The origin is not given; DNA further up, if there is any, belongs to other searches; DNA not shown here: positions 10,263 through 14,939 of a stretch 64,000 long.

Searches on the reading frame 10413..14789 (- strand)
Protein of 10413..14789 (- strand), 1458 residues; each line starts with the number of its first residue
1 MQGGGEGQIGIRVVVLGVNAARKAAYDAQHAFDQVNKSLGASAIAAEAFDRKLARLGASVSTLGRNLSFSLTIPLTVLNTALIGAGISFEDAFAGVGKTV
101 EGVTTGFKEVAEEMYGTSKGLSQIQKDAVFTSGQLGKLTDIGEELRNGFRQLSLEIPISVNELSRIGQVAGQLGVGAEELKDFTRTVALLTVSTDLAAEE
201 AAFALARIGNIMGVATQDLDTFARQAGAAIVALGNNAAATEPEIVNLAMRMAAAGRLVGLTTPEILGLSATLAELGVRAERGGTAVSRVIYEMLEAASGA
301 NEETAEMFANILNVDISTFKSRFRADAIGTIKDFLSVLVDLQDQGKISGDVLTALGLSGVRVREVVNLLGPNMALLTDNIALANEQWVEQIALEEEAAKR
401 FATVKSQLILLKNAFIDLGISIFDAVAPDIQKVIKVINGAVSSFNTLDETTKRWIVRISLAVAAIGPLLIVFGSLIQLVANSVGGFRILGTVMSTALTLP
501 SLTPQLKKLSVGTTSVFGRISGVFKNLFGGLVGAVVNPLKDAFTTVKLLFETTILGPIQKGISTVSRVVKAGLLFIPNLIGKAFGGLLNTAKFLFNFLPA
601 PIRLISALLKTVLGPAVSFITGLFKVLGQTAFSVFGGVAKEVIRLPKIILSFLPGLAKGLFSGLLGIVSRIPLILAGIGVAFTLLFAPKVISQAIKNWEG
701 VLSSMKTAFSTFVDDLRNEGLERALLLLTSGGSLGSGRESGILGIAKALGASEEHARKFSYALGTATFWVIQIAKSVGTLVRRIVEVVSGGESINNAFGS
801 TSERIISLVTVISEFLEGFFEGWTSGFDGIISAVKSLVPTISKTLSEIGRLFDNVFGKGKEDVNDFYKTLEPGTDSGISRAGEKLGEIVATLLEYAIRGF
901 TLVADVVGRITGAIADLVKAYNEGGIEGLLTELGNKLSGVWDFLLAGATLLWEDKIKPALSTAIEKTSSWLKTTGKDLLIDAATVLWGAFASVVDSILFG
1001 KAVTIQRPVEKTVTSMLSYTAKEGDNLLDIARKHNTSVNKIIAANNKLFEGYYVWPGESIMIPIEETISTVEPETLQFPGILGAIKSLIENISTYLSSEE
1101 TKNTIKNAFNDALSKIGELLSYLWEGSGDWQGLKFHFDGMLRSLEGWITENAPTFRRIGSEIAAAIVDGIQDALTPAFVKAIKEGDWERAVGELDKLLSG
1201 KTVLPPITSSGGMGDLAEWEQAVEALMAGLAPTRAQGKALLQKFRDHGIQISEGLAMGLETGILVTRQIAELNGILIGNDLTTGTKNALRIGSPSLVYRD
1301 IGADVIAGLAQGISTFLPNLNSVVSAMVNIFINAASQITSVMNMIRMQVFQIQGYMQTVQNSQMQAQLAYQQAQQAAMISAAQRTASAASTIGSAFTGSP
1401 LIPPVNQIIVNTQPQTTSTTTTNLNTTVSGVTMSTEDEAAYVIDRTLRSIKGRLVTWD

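Call 10: search_protein_families(library=phrogs, proteins=[window:10413-14789:-], max_evalue=0.00001)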
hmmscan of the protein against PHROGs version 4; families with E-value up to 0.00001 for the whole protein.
window:10413-14789:- (1458 aa): 18 families
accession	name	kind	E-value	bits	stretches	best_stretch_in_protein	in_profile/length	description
phrog_13339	-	tail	5.9e-57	193.8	1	144-450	111-412/2156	tail length tape measure protein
phrog_1272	-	tail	9.3e-52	177.1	2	22-536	199-659/1606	tail length tape measure protein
phrog_1293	-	tail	2.5e-47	162.5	1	45-517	141-575/1424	tail length tape measure protein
phrog_17594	-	tail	8.6e-47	160.4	1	139-446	196-500/1582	tail length tape measure protein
phrog_17321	-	unknown function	2.1e-43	149.1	2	136-298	112-270/1484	-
phrog_23108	-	tail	3.3e-42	145.2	1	143-444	471-769/1552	tail length tape measure protein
phrog_28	-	tail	7.1e-25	88.8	1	34-1409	231-807/1228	tail length tape measure protein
phrog_167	-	tail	2.1e-23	83.1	1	21-713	216-810/1555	tail length tape measure protein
phrog_991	-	tail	5.8e-23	81.5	1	57-850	269-841/1966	tail length tape measure protein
phrog_4704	-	tail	2.2e-22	80.5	1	21-484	154-564/625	tail length tape measure protein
phrog_1533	-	tail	2.6e-21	76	1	29-548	195-660/1688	tail length tape measure protein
phrog_58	-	tail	1.3e-17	64.6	2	8-838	251-948/1544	tail length tape measure protein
phrog_1204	-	tail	4.2e-11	42.5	1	774-972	835-996/1483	tail protein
phrog_14441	-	tail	4.3e-11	44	1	143-281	100-234/241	tail length tape measure protein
phrog_5448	-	tail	7.1e-09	34.1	1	21-497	203-667/3103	tail length tape measure protein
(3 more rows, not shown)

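Call 11: search_protein_families(library=pfam, proteins=[window:10413-14789:-], max_evalue=0.0001)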
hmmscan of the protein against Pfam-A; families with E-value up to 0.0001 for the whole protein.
window:10413-14789:- (1458 aa): 2 families
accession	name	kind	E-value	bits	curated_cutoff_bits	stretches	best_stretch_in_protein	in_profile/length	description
PF10145.14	PhageMin_Tail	-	3.2e-16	60.2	33.2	1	149-346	4-192/201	Phage-related minor tail protein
PF01476.26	LysM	-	2.6e-06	27.7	20.9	1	1019-1063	1-43/43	LysM domain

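Call 46: search_dna_similar(query=window:10413-14789:-, collection=phages, mode=protein, max_rows=12, max_evalue=1e-10)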
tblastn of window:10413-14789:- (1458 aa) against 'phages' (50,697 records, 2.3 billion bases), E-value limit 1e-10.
Records with a match: 258; places in all: 258; records where one place covers at least 80% of the query: 0.
Best place of each record, by identity: <60% 258.
By first word of the organism name: Streptococcus 83; Staphylococcus 44; Paenibacillus 36; Brevibacterium 34; Arthrobacter 15; Cellulophaga 7; Streptomyces 7; Microbacterium 5; Listeria 3; Bacteriophage 3; and 15 more.
By host as written in the record: Brevibacterium aurantiacum SMQ-1335 32; Staphylococcus sp. 18; Arthrobacter sp. ATCC 21022 15; Paenibacillus larvae 2017 10; Paenibacillus larvae F1A 8; Paenibacillus larvae NRRL 2605 8; Paenibacillus larvae 5; Streptococcus equinus MEM7 5; and 115 more.
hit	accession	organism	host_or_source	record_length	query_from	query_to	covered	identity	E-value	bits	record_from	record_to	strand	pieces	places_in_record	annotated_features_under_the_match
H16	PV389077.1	Mammaliicoccus phage phi31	Mammaliicoccus sciuri Dog031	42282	23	709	47%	28.0%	1e-49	201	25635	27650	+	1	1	tail length tape measure protein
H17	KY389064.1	Staphylococcus phage phi879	Staphylococcus sciuri P879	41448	23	709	47%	28.0%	2e-49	200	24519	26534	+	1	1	tail tape-measure protein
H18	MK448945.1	Streptococcus phage Javan454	Streptococcus pyogenes ERR111864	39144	22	635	42%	28.0%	3e-34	150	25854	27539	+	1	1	tail length tape-measure protein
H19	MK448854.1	Streptococcus phage Javan146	Streptococcus dysgalactiae ERR109289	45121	22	627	42%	27.7%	9e-34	149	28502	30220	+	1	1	tail length tape-measure protein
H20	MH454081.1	Paenibacillus phage LincolnB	Paenibacillus larvae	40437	47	687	44%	25.6%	6e-34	149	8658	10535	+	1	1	tail tape measure protein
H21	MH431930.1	Paenibacillus phage Wanderer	Paenibacillus larvae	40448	47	687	44%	25.6%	6e-34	149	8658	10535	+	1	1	tail tape measure protein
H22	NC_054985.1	Paenibacillus phage Wanderer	Paenibacillus larvae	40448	47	687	44%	25.6%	6e-34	149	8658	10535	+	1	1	tail length tape measure protein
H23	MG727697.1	Paenibacillus phage Dragolir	Paenibacillus larvae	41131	47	687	44%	25.6%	6e-34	149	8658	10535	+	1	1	tail tape measure protein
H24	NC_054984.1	Paenibacillus phage Dragolir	Paenibacillus larvae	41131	47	687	44%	25.6%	6e-34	149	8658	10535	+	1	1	tail length tape measure protein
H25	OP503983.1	Paenibacillus phage Rae2Bee1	Paenibacillus larvae TP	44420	29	636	42%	26.3%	1e-34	151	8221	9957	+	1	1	tail tape measure protein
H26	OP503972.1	Paenibacillus phage Bob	Paenibacillus larvae F2B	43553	29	636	42%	26.3%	1e-34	151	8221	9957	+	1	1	tail tape measure protein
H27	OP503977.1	Paenibacillus phage GIW2016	Paenibacillus larvae 2017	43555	29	636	42%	26.3%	1e-34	151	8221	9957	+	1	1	tail tape measure protein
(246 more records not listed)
